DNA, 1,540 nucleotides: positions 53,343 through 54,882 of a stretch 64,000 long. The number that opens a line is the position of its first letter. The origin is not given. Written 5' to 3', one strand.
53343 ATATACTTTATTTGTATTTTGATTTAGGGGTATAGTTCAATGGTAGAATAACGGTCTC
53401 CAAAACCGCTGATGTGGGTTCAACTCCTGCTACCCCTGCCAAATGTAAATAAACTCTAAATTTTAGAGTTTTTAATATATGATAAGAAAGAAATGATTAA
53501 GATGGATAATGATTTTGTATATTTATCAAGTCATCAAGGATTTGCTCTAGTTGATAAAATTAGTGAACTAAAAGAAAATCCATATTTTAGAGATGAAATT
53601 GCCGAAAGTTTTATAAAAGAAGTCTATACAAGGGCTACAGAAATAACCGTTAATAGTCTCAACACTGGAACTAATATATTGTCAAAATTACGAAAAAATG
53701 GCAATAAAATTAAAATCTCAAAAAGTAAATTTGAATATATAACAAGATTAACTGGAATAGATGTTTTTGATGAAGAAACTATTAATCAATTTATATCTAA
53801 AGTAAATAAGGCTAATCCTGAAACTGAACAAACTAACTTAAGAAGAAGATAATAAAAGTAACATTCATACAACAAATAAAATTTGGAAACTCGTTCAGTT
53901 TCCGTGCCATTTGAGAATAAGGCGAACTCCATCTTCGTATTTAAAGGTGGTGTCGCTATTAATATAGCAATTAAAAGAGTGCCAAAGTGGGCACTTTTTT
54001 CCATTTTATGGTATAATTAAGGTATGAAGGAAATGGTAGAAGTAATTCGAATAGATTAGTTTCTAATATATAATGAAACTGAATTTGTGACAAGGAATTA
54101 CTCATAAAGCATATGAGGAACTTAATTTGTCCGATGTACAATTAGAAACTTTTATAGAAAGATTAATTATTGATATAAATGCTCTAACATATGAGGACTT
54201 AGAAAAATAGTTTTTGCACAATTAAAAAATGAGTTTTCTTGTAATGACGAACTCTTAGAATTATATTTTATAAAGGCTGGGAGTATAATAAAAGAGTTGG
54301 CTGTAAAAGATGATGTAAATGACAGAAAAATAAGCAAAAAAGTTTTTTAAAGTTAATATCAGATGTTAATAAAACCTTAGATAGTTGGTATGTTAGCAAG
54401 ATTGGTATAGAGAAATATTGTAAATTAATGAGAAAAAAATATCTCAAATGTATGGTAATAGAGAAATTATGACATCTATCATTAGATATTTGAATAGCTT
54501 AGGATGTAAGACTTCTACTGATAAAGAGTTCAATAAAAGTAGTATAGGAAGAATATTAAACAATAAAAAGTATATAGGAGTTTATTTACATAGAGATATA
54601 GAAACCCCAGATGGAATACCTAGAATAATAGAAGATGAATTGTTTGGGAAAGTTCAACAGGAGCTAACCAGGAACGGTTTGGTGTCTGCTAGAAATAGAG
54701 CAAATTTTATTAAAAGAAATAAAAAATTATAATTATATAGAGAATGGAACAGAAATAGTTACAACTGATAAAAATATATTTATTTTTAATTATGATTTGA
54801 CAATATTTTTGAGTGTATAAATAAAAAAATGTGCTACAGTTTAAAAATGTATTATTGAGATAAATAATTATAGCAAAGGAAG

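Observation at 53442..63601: Island-like accessory segment downstream of tRNA-Trp with a decayed serine-recombinase gene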

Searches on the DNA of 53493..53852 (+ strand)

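Call 48: search_rna_families(source=L109, start=3300, end=4300, threshold=evalue, max_evalue=1, show_alignments=2)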
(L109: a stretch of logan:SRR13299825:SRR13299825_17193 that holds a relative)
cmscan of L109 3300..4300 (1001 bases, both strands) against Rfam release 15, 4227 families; matches with E-value up to 1: 0.
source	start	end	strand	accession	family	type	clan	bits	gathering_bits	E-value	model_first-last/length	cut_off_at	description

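Call 76: search_rna_families(source=L109, start=3780, end=4175, threshold=evalue, max_evalue=10, show_alignments=2)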
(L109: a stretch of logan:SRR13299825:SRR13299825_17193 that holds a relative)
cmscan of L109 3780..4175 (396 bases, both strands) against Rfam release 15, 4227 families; matches with E-value up to 10: 2.
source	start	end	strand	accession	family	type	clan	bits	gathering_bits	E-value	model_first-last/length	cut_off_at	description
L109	4039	4094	+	RF01600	snoR25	Gene; snRNA; snoRNA; CD-box;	-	20.5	50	1.3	1-70/70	no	small nucleolar RNA snoR25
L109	4051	4126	+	RF01183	SNORD19B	Gene; snRNA; snoRNA; CD-box;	CL00048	18.5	50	2.7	1-84/84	no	Small nucleolar RNA SNORD19B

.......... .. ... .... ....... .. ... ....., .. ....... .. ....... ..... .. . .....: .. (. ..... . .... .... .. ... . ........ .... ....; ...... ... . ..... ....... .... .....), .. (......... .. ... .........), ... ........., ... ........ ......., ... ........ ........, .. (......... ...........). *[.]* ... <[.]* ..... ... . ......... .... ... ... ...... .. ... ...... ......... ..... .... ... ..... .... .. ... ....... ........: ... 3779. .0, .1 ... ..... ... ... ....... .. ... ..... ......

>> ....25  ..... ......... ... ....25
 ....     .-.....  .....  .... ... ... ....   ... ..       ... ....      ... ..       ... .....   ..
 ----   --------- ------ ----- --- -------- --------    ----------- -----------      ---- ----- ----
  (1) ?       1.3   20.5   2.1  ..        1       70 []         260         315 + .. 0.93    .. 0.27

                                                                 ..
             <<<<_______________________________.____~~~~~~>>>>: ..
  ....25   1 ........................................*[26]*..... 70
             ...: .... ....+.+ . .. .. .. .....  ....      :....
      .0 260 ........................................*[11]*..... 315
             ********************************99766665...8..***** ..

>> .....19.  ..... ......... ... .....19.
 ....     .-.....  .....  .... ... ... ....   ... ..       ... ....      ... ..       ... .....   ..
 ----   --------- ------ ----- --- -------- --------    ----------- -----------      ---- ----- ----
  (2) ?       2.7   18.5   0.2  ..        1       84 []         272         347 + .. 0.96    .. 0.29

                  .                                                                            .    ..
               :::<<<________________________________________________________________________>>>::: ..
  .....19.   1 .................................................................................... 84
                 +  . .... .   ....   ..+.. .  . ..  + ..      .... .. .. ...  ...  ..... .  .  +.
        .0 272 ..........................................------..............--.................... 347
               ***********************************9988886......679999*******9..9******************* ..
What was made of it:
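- Tried and rejected: L109 insert as a group I intron: no Rfam match even at E<=10 (calls 48, 76).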

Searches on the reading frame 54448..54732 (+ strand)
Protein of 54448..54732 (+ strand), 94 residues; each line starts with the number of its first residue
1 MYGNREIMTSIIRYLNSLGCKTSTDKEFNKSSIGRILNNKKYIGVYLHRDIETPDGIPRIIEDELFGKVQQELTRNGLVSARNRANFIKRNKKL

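Call 6: search_protein_families(library=pfam, max_evalue=0.01, proteins=[window:54448-54732:+])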
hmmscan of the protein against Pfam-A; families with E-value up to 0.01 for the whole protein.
window:54448-54732:+ (94 aa): 1 family
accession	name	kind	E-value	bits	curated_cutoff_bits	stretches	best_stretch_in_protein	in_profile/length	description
PF07508.19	Recombinase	-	9.2e-14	52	21.1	1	2-76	14-102/102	Recombinase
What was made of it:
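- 54430..54732 (+): Relic of a large serine recombinase. Only the 'Recombinase' domain survives (about residues 175-271 of ~500). The ORF called from the ATG at 54448 is 94 aa. Pfam PF07508, E=9e-14 (call 6).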

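Call 16: find_homologous_proteins(query=window:54448-54732:+, max_evalue=0.00001)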
Query window:54448-54732:+ (94 aa): 2 proteins with E <= 0.00001 among 3 candidates.
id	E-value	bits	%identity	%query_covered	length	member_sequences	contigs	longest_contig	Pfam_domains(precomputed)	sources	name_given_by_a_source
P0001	7.0e-55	200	100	100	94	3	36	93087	PF07508.20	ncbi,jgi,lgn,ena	jgi:site-specific DNA recombinase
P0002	1.1e-20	91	86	54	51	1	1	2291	PF07508.20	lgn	-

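Call 23: search_protein_families(library=phrogs, max_evalue=0.01, proteins=[window:54448-54732:+])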
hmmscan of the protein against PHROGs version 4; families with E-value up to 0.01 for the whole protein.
window:54448-54732:+ (94 aa): 2 families
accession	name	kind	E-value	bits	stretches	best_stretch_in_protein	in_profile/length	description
phrog_95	-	integration and excision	4.7e-17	62.8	1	2-81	273-363/651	integrase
phrog_7701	-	DNA, RNA and nucleotide metabolism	5.8e-05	24.4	1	26-85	47-97/137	DNA invertase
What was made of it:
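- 54430..54732 (+): PHROG 95 (call 23).
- Checked: ORF 54448-54732 matches Pfam PF07508 'Recombinase' (E=9e-14, profile positions 14-102 of 102, call 6) and PHROG 95 integrase (E=5e-17, call 23).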

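Call 37: search_protein_families(library=ncbifam, max_evalue=0.001, proteins=[window:54448-54732:+])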
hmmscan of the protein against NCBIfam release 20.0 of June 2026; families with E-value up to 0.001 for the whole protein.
window:54448-54732:+ (94 aa): 0 families

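Call 50: search_protein_representatives(protein=window:54448-54732:+)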
Query: 94 residues. Proteins with E-value up to 0.001 (for the whole library): 934; up to 1e-10: 134; up to 1e-30: 0. The best 150 are listed.
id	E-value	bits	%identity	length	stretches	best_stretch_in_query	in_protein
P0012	1.8e-19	85.7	51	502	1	1-86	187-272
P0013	5.5e-19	84.1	52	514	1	1-86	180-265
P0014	2.8e-18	81.9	51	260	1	1-86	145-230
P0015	4.7e-18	81.2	55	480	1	1-86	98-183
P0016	4.9e-18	81.1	54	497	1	2-85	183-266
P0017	8.2e-18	80.4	53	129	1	1-81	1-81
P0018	1.5e-17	79.5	52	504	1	8-86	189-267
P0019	2.6e-17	78.8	52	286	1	2-86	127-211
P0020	2.7e-17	78.8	50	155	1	1-86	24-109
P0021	4.1e-17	78.2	53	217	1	1-85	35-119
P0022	4.4e-17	78.1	50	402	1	1-86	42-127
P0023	7.2e-17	77.4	55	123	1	2-76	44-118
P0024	8.0e-17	77.2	53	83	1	8-82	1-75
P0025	1.2e-16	76.6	51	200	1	1-79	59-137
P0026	1.7e-16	76.2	49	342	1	1-86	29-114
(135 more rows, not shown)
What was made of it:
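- Closest known: Large serine recombinases of phages and ICEs. Same: The fragment matches the Recombinase domain, at the position where that domain lies in ~500-aa enzymes (calls 6, 50).
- Closest known: Large serine recombinases of phages and ICEs. Different: Identity to any intact protein found is 55% or less (call 50).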

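Call 64: find_encoding_contigs(protein=P0002, flank=10000, max_places=5)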
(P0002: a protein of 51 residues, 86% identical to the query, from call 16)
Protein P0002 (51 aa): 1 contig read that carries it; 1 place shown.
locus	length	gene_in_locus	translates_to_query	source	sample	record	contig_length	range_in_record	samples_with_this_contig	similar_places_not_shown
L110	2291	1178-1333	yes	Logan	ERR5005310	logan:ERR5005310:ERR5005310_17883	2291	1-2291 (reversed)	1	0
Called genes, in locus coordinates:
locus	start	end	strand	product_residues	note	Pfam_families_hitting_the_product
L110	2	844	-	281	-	?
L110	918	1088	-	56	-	-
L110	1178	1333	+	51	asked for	PF07508:Recombinase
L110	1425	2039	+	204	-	-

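Call 68: search_protein_families(library=pfam, max_evalue=0.01, proteins=[L110:1425-2039:+, L110:2-844:-, L110:918-1088:-])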
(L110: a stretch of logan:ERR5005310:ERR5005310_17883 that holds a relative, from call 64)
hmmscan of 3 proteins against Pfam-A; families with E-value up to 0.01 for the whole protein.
L110:1425-2039:+ (204 aa): 1 family
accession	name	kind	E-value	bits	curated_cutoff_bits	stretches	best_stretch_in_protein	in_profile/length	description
PF13408.12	Zn_ribbon_recom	-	0.0001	23.1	25.3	1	2-48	8-55/58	Recombinase zinc beta ribbon domain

L110:2-844:- (281 aa): 3 families
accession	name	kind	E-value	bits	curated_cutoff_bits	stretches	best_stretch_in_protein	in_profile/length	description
PF21941.2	SMEK_N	-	2.7e-41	141.1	27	1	10-145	2-139/140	SMEK domain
PF00308.24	Bac_DnaA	-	0.0033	18.1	23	1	221-275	36-90/162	Bacterial DnaA ATPAse domain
PF24883.2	NPHP3_N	-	0.0058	17.3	24.8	0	208-267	11-70/164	Nephrocystin 3, N-terminal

L110:918-1088:- (56 aa): 0 families

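Call 78: search_protein_families(library=padloc, max_evalue=0.001, proteins=[L110:2-844:-])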
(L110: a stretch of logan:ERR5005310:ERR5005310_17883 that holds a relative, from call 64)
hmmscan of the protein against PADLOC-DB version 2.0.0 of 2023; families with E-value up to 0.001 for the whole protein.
L110:2-844:- (281 aa): 1 family
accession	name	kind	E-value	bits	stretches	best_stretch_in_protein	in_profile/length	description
PDLC02399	Aga_REase-PNTD1-PNTD2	-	2.7e-33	113.6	1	1-170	1-173/463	Class I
